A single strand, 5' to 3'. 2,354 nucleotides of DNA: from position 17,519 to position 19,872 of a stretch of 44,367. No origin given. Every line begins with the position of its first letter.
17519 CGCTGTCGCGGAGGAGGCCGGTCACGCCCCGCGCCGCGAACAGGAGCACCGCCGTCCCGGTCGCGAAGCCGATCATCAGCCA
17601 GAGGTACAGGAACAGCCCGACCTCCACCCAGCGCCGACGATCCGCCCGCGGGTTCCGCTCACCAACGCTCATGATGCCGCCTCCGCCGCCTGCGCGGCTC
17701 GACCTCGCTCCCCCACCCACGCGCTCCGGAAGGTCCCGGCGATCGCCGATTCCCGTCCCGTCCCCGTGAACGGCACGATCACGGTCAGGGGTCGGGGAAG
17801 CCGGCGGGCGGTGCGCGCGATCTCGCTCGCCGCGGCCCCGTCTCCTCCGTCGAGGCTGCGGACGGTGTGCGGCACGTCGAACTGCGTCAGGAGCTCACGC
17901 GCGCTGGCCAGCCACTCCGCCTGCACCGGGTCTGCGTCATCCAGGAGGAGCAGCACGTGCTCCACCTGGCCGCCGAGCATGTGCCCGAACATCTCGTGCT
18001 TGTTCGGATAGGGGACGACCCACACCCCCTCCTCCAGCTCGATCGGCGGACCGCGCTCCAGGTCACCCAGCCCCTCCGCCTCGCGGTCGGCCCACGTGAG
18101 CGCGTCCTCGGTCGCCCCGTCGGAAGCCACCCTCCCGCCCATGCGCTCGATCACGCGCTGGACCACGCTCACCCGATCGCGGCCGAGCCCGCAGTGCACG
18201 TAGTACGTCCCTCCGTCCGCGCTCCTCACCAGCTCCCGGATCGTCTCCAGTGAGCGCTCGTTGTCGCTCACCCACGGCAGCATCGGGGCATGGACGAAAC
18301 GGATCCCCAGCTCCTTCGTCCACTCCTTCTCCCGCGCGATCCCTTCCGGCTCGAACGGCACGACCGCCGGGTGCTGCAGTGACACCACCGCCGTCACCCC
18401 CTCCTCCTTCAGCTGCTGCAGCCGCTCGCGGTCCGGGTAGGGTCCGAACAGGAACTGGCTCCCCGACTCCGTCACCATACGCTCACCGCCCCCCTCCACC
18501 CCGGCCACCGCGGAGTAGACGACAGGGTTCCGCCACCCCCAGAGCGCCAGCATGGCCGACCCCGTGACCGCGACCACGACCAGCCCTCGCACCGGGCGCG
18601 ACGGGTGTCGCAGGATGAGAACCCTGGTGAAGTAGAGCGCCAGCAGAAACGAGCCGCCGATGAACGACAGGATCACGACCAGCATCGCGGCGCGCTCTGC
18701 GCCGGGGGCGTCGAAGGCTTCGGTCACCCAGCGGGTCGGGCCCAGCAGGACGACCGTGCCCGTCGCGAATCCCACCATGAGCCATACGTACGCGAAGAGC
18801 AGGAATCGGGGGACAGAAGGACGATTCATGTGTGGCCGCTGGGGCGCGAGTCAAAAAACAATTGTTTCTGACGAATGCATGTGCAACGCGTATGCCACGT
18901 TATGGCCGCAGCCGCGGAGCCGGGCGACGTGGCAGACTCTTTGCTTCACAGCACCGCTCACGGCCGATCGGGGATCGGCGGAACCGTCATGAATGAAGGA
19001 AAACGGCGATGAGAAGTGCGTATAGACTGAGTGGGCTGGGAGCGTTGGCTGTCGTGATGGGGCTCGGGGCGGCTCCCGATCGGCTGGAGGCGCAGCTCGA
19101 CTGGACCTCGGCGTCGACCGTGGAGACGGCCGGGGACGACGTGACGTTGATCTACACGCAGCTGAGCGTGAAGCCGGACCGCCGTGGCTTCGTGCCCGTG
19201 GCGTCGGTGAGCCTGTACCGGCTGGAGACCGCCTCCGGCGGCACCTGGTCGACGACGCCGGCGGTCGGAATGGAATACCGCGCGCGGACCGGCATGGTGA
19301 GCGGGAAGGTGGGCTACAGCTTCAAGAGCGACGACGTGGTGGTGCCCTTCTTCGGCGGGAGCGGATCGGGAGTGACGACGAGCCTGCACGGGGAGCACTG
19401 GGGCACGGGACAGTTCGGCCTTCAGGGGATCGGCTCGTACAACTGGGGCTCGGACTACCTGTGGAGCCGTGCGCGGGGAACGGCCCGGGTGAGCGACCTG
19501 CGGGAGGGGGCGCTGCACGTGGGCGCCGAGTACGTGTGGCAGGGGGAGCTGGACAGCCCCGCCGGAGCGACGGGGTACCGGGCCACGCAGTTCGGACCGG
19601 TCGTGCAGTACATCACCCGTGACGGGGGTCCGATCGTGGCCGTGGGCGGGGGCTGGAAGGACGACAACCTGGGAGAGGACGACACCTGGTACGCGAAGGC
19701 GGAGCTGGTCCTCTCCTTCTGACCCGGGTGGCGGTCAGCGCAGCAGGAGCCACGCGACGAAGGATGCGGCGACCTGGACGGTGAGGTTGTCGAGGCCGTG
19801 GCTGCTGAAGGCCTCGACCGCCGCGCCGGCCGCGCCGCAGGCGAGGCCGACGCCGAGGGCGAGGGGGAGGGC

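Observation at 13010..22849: Cellulose-synthase-like locus lacking BcsB/BcsC, PilZ-gated, with an unusual accessory gene set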

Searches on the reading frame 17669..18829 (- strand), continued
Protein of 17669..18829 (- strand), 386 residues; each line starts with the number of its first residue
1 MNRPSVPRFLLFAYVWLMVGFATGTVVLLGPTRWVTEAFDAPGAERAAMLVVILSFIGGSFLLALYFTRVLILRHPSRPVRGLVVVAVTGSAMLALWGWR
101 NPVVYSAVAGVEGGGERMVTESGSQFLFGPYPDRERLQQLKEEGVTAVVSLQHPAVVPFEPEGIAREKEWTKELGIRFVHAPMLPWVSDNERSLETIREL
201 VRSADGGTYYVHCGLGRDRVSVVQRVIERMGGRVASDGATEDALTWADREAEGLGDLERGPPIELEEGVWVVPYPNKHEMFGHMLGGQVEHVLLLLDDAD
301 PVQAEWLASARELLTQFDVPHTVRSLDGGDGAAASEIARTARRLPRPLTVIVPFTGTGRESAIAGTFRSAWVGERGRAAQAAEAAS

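Call 79: predict_structure(alignment_id=A5)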
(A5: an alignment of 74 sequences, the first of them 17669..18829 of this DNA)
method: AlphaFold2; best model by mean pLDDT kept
length: 386 residues; sequences in the alignment: 74
mean_pLDDT: 90.2   pTM: 0.78
mean pLDDT of the five models: 90.2, 88.5, 88.1, 87.8, 87.0
residues with pLDDT >= 90: 255; 70-90: 113; 50-70: 18; < 50: 0
segments of 3 or more residues with pLDDT < 50: none
pLDDT, mean of each block of 10 residues (from residue 1): 86 98 93 84 88 96 97 97 98 92 76 75 92 94 96 82 93 97 81 92 89 80 90 76 83 91 96 93 85 98 97 92 96 98 97 91 96 82 76
secondary structure, 60 per line:
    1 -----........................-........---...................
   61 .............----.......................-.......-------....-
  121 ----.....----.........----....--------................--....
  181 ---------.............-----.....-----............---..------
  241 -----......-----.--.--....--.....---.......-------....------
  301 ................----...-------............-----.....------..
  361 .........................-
elements in order: H6-29 H31-38 H42-73 H78-100 H102-108 E116-119 E125-129 H134-142 E147-150 H159-174 E177-180 H190-202 E208-212 H218-229 H246-251 E263-266 E269-273 H277-283 E291-294 H301-316 E321-323 H331-342 E348-352 H359-385

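Call 85: fold_search(model_id=the predicted structure, library=pdb)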
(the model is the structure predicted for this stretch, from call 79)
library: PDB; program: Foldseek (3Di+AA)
matches with E <= 10: 1022; with E <= 0.001: 0
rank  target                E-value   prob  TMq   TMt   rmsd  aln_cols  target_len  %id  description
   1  3gxg_A                3.3e-03  1.00  0.26  0.56  10.7       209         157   13  Crystal structure of Putative phosphatase (DUF442) (YP_001181608.1) from SHEWANELLA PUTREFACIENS CN-32 at 1.60 A resol (released 2009-07-07)
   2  7mol_B                4.3e-03  1.00  0.22  0.49   4.2       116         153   16  Crystal Structure of Arabidopsis thaliana Plant and Fungi Atypical Dual Specificity Phosphatase 1(AtPFA-DSP1 ) in comp (released 2022-03-02)
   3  4r0t_A                5.0e-03  1.00  0.22  0.45   5.9       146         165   16  Crystal structure of P. aeruginosa TpbA (C132S) in complex with pTyr (released 2015-05-06)
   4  3gxh_A                6.5e-03  1.00  0.24  0.53  10.3       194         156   15  Crystal structure of Putative phosphatase (DUF442) (YP_001181608.1) from SHEWANELLA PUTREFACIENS CN-32 at 1.40 A resol (released 2009-04-21)
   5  7mog_B                6.9e-03  1.00  0.23  0.51   4.2       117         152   15  Crystal Structure of Arabidopsis thaliana Plant and Fungi Atypical Dual Specificity Phosphatase 1(AtPFA-DSP1 ) Cys150S (released 2022-03-02)
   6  1fpz_C                7.2e-03  1.00  0.25  0.50   4.2       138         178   12  CRYSTAL STRUCTURE ANALYSIS OF KINASE ASSOCIATED PHOSPHATASE (KAP) WITH A SUBSTITUTION OF THE CATALYTIC SITE CYSTEINE ( (released 2001-05-09)
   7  4r0s_B                7.2e-03  1.00  0.22  0.46   5.9       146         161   17  Crystal structure of P. aeruginosa TpbA (released 2015-05-06)
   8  2e0t                  8.9e-03  1.00  0.20  0.46   4.8       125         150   19  Crystal structure of catalytic domain of dual specificity phosphatase 26, MS0830 from Homo sapiens (released 2007-10-16)
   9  4r0s_A                9.9e-03  1.00  0.22  0.45   5.9       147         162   17  Crystal structure of P. aeruginosa TpbA (released 2015-05-06)
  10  3gxh_B                1.1e-02  1.00  0.24  0.57   4.2       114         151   21  Crystal structure of Putative phosphatase (DUF442) (YP_001181608.1) from SHEWANELLA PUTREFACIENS CN-32 at 1.40 A resol (released 2009-04-21)
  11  7moi_B                1.1e-02  1.00  0.22  0.49   4.1       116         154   16  Crystal Structure of Arabidopsis thaliana Plant and Fungi Atypical Dual Specificity Phosphatase 1(AtPFA-DSP1 ) Cys150S (released 2022-03-02)
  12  4kyq                  1.1e-02  1.00  0.21  0.35   5.6       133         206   19  Structure of a product bound plant phosphatase (released 2013-07-24)
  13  5z5b_A                1.1e-02  0.99  0.21  0.44   7.4       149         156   17  Crystal structure of Tk-PTP in the G95A mutant form (released 2018-06-27)
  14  4r0t_B                1.2e-02  1.00  0.22  0.46   5.8       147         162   17  Crystal structure of P. aeruginosa TpbA (C132S) in complex with pTyr (released 2015-05-06)
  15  4b04_A                1.3e-02  1.00  0.21  0.48   4.3       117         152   19  Crystal structure of the Catalytic Domain of Human DUSP26 (C152S) (released 2013-05-29)
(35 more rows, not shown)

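Call 87: find_encoding_contigs(protein=P0044, flank=10000, max_places=2)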
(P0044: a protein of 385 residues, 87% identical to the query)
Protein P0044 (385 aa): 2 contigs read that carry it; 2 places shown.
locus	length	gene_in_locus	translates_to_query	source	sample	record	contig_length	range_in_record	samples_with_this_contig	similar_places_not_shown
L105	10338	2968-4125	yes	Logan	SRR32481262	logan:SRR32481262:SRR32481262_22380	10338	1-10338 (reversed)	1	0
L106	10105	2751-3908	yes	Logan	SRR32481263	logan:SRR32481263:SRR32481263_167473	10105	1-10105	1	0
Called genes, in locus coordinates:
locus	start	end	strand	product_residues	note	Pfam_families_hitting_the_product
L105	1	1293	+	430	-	?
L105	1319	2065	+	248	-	-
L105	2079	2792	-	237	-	-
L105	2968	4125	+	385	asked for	-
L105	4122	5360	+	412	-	-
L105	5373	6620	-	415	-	PF11329:DUF3131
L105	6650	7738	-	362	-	PF01341:Glyco_hydro_6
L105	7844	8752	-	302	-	PF01341:Glyco_hydro_6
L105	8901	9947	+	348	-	PF03308:MeaB, PF01656:CbiA (faint), PF02492:cobW (weak), PF03266:NTPase_1 (faint)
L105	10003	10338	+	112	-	?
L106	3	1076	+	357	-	?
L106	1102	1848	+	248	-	-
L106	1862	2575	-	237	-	-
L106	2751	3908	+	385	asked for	-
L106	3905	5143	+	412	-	-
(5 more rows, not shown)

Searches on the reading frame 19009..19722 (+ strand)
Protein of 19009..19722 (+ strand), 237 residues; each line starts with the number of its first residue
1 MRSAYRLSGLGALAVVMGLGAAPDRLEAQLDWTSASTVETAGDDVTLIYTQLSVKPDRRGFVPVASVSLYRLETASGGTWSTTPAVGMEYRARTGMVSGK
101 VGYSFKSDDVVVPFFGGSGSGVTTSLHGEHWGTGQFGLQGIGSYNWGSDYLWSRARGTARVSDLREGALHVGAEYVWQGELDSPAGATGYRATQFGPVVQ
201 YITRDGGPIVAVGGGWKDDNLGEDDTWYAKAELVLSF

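Call 5: search_protein_families(library=pfam, proteins=[window:19009-19722:+], max_evalue=0.01)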
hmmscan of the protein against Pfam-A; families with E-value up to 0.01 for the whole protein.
window:19009-19722:+ (237 aa): 0 families

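Call 6: search_protein_families(library=ncbifam, proteins=[window:19009-19722:+], max_evalue=0.01)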
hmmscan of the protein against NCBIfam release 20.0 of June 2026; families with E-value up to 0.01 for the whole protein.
window:19009-19722:+ (237 aa): 0 families

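Call 23: find_homologous_proteins(query=window:19009-19722:+, max_evalue=0.001)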
Query window:19009-19722:+ (237 aa): 42 proteins with E <= 0.001 among 2338 candidates.
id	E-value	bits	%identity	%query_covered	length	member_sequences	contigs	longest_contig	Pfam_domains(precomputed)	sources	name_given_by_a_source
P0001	4.9e-153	525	100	100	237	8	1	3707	-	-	-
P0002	1.4e-106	373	71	100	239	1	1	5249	-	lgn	-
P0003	5.3e-103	362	73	89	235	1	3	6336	-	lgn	-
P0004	5.0e-94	332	67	100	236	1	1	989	-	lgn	-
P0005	2.1e-89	317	66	95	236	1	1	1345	-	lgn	-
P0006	7.4e-59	217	53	89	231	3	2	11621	-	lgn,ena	-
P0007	1.1e-56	210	51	100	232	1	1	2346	-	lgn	-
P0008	1.8e-54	203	51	95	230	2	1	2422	-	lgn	-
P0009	8.1e-53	197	45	97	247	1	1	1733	-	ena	-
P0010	6.9e-52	194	42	99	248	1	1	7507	-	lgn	-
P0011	1.0e-51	194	47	99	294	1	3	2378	-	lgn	-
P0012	4.4e-50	188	47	88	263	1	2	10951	-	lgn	-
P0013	1.2e-49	187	46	95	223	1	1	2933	-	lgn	-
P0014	1.0e-48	184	44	100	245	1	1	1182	-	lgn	-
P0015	4.9e-48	182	48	94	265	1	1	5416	-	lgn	-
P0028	1.6e-41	160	44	84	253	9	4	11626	-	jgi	jgi:hypothetical protein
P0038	5.8e-20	90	38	95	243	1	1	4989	-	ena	-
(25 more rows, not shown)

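Call 37: predict_structure(alignment_id=A1)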
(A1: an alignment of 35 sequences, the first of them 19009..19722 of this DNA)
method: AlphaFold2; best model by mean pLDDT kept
length: 237 residues; sequences in the alignment: 35
mean_pLDDT: 89.3   pTM: 0.81
mean pLDDT of the five models: 89.3, 89.3, 89.1, 88.7, 88.1
residues with pLDDT >= 90: 175; 70-90: 29; 50-70: 29; < 50: 4
segments of 3 or more residues with pLDDT < 50: 1-4
pLDDT, mean of each block of 10 residues (from residue 1): 50 56 64 97 93 97 98 92 98 98 89 80 98 97 95 98 98 97 80 97 96 95 87 97
secondary structure, 60 per line:
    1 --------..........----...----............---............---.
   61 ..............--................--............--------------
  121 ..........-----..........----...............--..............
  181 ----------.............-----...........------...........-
elements in order: H9-18 E30-41 E45-56 E60-74 E77-92 E95-106 E121-130 E136-145 E150-164 E167-180 E191-203 E209-219 E226-236

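Call 41: fold_search(model_id=the predicted structure, library=pdb)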
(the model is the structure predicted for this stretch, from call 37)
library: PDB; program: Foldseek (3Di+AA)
matches with E <= 10: 1045; with E <= 0.001: 43
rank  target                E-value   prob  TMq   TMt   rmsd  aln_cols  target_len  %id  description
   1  7q5c                  5.9e-06  1.00  0.44  0.42   8.3       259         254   12  Crystal structure of OmpG in space group 96 (released 2022-11-16)
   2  2iwv_A                1.0e-05  1.00  0.48  0.43   7.0       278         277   12  Structure of the monomeric outer membrane porin OmpG in the open and closed conformation (released 2006-08-14)
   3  4e1t                  1.8e-05  1.00  0.48  0.47   6.3       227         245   13  X-ray crystal structure of the transmembrane beta-domain from invasin from Yersinia pseudotuberculosis (released 2012-06-13)
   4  9a32_MODEL_1_A        1.8e-05  1.00  0.38  0.27  16.5       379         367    9  Model of E. coli OmpC by in-cell photo-crosslinking MS and deep learning (released 2023-02-24)
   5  4e1s                  3.2e-05  1.00  0.49  0.48   6.3       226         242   12  X-ray crystal structure of the transmembrane beta-domain from intimin from EHEC strain O157:H7 (released 2012-06-13)
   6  2f1c                  3.2e-05  1.00  0.44  0.42   8.0       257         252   12  Crystal structure of the monomeric porin OmpG (released 2006-06-27)
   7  4ctd_A                4.5e-05  1.00  0.45  0.46   7.0       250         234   12  X-ray structure of an engineered OmpG loop6-deletion (released 2014-08-13)
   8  4ctd_B                5.8e-05  1.00  0.47  0.48   6.8       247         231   12  X-ray structure of an engineered OmpG loop6-deletion (released 2014-08-13)
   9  2x9k                  6.4e-05  1.00  0.47  0.42   7.0       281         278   10  Structure of a E.coli porin (released 2011-01-26)
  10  2wvp                  6.7e-05  1.00  0.47  0.44   8.6       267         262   12  Synthetically modified OmpG (released 2010-07-14)
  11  3qq2_B                7.1e-05  1.00  0.47  0.46   8.3       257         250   12  Crystal Structure of the Beta Domain of the Bordetella Autotransporter Brka (released 2011-04-13)
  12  3kvn_A                7.4e-05  1.00  0.43  0.20  10.7       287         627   12  Crystal structure of the full-length autotransporter EstA from Pseudomonas aeruginosa (released 2010-01-26)
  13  3qq2_C                8.2e-05  1.00  0.33  0.32  22.5       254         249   13  Crystal Structure of the Beta Domain of the Bordetella Autotransporter Brka (released 2011-04-13)
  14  5g26                  9.1e-05  1.00  0.52  0.52   6.1       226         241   12  Unveiling the Mechanism Behind the in-meso Crystallization of Membrane Proteins (released 2017-02-15)
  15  8byt_A                9.6e-05  1.00  0.43  0.35  11.9       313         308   12  Outer membrane attachment porin OmpM1 from Veillonella parvula, C3 symmetry (released 2023-11-08)
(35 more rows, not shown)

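Call 43: search_protein_families(library=pfam, proteins=[window:19009-19722:+], max_evalue=10)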
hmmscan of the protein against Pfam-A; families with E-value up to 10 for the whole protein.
window:19009-19722:+ (237 aa): 0 families

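Call 111: find_encoding_contigs(protein=P0038, flank=10000, max_places=2)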
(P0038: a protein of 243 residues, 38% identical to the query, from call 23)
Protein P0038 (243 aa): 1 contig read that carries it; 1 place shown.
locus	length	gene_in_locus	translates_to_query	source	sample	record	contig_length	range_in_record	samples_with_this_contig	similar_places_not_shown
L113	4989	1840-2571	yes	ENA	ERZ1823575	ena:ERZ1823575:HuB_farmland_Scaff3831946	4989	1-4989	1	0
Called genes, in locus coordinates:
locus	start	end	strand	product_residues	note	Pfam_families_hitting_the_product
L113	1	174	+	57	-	?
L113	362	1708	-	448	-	PF11329:DUF3131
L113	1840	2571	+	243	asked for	-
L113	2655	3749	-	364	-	PF01341:Glyco_hydro_6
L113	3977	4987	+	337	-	?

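Call 112: find_encoding_contigs(protein=P0028, flank=10000, max_places=2)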
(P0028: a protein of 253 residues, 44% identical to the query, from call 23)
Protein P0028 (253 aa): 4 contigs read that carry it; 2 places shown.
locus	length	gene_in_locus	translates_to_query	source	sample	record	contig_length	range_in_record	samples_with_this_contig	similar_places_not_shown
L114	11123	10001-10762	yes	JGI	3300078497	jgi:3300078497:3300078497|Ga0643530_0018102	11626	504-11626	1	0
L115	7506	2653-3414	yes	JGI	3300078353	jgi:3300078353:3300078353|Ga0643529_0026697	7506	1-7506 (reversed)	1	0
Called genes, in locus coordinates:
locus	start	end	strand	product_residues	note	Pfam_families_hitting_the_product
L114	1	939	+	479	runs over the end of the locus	?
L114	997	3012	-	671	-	PF03169:OPT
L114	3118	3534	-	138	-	-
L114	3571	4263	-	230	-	PF10263:SprT-like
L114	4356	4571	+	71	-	PF05532:CsbD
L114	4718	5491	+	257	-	PF01694:Rhomboid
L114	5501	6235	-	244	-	PF00483:NTP_transferase, PF12804:NTP_transf_3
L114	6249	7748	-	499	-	PF01636:APH, PF22740:PapZ_C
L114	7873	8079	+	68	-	-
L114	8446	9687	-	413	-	PF00871:Acetate_kinase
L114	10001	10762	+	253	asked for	-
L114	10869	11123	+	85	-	?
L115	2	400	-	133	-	?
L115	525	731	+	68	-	-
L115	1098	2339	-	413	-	PF00871:Acetate_kinase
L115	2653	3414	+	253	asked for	-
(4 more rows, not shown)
